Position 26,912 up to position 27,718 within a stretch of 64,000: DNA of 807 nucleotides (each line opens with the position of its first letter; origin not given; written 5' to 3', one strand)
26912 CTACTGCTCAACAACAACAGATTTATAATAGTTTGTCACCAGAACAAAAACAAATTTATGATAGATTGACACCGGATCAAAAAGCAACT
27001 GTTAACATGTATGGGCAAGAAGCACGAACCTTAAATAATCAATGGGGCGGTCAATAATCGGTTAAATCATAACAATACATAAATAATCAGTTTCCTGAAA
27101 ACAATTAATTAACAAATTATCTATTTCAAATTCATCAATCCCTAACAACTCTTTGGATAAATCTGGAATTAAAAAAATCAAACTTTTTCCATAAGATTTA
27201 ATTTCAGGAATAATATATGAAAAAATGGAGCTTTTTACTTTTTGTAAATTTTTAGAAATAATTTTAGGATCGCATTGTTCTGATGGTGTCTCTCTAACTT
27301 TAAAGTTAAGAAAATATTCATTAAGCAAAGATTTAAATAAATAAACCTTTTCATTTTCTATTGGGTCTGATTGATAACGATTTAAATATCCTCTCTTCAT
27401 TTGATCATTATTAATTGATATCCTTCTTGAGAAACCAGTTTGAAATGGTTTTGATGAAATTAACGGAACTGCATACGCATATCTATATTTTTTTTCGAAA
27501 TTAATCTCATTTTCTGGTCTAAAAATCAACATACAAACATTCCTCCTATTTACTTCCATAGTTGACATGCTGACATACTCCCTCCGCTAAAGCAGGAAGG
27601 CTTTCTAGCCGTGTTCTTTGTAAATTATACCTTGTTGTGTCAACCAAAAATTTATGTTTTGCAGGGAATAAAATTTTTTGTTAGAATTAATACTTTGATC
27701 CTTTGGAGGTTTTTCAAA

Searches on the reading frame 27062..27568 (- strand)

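Call 70: search_protein_families(library=pfam, proteins=[window:27062-27568:-], max_evalue=0.1)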
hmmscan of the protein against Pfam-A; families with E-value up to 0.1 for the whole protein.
window:27062-27568:- (168 aa): 1 family
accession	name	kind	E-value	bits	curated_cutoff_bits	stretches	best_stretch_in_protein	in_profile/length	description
PF08655.15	DASH_Ask1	-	0.013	15.8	20.7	1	104-129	15-40/64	DASH complex subunit Ask1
